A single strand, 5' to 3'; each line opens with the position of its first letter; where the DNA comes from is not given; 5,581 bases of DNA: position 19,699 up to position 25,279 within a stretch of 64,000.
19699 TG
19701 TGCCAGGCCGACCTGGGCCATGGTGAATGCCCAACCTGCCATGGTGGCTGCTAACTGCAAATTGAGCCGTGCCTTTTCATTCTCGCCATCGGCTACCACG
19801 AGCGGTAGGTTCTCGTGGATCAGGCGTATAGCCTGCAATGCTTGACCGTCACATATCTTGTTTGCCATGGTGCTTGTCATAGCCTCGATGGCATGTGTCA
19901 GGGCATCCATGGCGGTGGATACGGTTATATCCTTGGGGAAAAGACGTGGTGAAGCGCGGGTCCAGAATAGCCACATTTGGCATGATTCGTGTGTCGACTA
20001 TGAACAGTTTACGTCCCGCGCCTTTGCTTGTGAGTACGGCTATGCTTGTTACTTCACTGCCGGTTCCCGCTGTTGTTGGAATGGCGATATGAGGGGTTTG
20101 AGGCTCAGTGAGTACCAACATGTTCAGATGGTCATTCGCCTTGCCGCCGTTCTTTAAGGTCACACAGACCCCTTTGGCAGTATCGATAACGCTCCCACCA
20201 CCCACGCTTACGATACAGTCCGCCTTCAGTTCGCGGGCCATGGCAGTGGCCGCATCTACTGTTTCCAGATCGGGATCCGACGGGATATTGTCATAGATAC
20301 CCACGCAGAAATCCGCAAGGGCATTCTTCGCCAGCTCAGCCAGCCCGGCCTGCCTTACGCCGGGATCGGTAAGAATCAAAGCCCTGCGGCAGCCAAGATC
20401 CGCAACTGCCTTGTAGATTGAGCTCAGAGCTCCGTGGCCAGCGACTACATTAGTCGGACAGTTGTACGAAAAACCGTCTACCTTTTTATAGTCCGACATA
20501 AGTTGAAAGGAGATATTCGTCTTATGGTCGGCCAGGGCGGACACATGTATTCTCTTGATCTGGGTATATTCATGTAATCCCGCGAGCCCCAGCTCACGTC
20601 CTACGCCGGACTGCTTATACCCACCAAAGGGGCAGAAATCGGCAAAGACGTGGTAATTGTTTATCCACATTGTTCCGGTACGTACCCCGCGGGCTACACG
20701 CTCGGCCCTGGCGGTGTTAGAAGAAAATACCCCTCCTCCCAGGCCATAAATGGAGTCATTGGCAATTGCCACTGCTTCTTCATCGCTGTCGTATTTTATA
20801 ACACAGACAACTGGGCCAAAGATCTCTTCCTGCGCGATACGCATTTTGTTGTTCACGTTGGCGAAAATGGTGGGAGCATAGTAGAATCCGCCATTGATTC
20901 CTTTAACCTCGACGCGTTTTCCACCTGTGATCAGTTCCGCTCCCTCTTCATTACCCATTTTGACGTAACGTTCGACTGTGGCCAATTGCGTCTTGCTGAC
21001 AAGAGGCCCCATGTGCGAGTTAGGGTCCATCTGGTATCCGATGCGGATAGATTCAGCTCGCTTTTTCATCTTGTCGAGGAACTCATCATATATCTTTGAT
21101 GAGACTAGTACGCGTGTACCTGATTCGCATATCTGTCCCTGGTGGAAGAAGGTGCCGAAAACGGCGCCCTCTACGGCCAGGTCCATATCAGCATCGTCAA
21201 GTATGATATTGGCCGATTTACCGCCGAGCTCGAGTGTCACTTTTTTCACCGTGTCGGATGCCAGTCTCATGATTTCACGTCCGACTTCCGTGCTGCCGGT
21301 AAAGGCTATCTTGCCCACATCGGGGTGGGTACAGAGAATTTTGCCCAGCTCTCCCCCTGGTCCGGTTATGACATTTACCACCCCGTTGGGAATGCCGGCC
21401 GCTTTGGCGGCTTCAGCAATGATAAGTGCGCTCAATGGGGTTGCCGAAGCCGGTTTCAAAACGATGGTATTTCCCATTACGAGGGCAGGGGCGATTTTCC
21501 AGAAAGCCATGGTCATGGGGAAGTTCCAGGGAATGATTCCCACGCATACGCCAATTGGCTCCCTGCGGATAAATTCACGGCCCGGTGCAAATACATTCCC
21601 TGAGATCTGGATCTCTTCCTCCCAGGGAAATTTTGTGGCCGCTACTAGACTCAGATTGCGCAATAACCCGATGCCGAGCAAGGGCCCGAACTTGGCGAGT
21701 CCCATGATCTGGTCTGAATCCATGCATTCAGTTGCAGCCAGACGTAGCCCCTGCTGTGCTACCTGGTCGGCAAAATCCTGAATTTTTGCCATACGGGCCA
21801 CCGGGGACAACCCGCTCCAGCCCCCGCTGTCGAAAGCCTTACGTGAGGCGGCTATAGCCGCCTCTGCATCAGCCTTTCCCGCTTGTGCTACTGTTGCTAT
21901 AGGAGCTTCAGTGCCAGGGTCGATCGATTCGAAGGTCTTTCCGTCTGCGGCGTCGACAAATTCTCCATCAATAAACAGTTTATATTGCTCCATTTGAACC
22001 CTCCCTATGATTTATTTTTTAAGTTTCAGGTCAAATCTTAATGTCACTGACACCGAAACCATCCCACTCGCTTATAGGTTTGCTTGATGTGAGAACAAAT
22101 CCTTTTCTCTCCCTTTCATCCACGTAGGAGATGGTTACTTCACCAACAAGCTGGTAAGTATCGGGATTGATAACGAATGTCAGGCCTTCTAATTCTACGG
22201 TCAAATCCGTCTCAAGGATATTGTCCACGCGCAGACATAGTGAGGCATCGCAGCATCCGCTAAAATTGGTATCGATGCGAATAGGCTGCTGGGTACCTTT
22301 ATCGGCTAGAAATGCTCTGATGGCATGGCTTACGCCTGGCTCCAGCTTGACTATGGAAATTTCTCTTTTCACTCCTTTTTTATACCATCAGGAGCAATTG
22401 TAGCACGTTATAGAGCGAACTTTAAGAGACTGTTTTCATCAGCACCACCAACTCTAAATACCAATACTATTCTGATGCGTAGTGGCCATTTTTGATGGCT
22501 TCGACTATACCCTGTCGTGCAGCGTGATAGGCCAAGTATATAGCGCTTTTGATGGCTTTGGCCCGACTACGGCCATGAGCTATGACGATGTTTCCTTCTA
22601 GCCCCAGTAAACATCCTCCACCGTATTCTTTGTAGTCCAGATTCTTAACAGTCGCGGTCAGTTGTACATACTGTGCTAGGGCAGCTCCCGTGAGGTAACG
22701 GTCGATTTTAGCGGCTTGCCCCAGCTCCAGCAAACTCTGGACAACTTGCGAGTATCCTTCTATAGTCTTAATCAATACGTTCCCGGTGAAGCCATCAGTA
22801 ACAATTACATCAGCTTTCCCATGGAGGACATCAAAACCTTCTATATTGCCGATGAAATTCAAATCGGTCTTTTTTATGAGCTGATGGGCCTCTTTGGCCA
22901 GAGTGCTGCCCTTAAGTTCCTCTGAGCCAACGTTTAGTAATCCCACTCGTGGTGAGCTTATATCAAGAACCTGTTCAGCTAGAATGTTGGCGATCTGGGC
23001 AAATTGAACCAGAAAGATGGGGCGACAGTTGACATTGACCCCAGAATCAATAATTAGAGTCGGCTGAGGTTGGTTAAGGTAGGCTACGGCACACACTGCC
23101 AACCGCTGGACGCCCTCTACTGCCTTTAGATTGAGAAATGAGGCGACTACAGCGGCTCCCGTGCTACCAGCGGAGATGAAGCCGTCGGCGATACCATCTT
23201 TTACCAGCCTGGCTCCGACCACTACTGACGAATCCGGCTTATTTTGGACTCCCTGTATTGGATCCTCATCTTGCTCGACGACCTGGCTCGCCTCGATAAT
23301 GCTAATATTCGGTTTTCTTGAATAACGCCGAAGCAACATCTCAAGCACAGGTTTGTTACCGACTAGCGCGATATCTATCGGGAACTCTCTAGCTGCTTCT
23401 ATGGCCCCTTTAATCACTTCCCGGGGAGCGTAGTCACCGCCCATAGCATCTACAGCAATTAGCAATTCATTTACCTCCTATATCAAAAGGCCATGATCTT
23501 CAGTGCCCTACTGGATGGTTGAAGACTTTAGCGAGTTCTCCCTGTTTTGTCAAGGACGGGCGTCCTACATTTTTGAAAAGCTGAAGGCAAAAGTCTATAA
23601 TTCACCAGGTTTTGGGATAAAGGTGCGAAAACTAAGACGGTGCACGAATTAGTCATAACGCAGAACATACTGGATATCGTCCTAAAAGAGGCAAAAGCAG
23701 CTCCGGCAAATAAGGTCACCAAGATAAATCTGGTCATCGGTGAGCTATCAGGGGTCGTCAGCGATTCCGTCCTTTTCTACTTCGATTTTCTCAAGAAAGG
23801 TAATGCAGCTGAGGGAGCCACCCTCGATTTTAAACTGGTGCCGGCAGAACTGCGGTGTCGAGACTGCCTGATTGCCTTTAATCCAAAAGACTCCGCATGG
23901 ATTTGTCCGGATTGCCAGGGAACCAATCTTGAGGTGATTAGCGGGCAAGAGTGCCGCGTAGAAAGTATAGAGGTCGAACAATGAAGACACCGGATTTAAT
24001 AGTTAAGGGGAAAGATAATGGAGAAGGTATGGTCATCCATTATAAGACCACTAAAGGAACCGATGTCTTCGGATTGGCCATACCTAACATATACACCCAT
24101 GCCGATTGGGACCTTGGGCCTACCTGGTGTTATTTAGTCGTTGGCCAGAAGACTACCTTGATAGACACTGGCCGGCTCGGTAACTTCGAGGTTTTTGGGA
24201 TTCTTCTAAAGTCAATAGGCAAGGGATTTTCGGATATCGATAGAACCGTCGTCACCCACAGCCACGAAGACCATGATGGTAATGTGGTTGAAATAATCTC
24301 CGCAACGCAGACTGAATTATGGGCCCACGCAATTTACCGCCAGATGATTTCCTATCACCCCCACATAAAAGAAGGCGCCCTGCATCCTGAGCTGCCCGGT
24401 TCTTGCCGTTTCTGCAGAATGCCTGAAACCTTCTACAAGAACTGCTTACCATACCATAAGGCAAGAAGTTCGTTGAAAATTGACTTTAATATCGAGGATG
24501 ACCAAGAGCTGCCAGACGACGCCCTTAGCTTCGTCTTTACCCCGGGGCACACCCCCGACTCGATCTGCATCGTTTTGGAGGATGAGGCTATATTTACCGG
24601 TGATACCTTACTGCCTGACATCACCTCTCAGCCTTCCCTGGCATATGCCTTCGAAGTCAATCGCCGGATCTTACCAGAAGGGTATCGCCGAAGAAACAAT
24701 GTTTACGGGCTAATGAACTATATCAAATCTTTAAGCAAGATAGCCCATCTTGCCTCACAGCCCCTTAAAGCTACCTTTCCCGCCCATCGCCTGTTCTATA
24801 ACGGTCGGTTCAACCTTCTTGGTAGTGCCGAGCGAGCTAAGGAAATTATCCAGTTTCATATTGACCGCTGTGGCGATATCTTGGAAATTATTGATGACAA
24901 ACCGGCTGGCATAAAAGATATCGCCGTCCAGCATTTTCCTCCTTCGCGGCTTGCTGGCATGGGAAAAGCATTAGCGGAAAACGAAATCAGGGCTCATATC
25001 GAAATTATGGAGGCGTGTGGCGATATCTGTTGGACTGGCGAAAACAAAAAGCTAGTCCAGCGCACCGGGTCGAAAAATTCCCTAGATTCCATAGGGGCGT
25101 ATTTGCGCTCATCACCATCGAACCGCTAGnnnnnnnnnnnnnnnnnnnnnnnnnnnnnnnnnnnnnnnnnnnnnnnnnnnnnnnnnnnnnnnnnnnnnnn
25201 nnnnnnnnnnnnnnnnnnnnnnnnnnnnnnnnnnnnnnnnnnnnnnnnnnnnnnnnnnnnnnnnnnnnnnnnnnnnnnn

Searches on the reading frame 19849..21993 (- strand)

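Call 28: search_protein_families(library=pfam, max_evalue=1e-8, proteins=[window:19849-21993:-])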
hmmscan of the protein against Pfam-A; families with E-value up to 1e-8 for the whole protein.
window:19849-21993:- (714 aa): 3 families
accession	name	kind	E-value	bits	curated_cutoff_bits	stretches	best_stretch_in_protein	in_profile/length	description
PF00171.27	Aldedh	-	3.3e-162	540.7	23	1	13-481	2-460/461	Aldehyde dehydrogenase family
PF00465.25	Fe-ADH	-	4.9e-47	160.1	31.3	1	513-679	1-168/168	Iron-containing alcohol dehydrogenase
PF13685.12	Fe-ADH_2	-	9.6e-11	42.3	28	1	518-611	2-95/149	Iron-containing alcohol dehydrogenase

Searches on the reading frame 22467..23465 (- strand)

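Call 28: search_protein_families(library=pfam, max_evalue=1e-8, proteins=[window:22467-23465:-])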
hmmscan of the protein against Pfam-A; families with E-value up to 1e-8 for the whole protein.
window:22467-23465:- (332 aa): 1 family
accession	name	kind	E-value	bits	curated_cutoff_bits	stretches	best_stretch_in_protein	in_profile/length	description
PF02504.20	FA_synthesis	-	2.7e-91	306.4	29.1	1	2-321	2-322/324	Fatty acid synthesis protein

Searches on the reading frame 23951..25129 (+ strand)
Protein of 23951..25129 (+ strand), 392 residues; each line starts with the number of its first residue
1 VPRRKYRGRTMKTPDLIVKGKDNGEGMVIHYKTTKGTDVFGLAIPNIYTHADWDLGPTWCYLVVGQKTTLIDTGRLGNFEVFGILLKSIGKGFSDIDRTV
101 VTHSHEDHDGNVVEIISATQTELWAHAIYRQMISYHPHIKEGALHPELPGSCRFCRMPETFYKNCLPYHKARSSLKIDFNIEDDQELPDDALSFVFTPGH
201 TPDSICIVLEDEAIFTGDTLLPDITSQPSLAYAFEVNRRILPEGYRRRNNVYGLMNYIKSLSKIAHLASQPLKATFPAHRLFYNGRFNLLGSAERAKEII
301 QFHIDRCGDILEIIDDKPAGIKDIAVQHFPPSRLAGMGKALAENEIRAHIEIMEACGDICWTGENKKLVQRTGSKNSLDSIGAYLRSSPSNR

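Call 28: search_protein_families(library=pfam, max_evalue=1e-8, proteins=[window:23951-25129:+])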
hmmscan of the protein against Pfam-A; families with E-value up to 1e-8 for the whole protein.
window:23951-25129:+ (392 aa): 1 family
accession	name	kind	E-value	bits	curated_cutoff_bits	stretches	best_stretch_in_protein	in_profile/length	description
PF00753.33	Lactamase_B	-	2.6e-21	76.9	22.7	1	54-230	2-161/196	Metallo-beta-lactamase superfamily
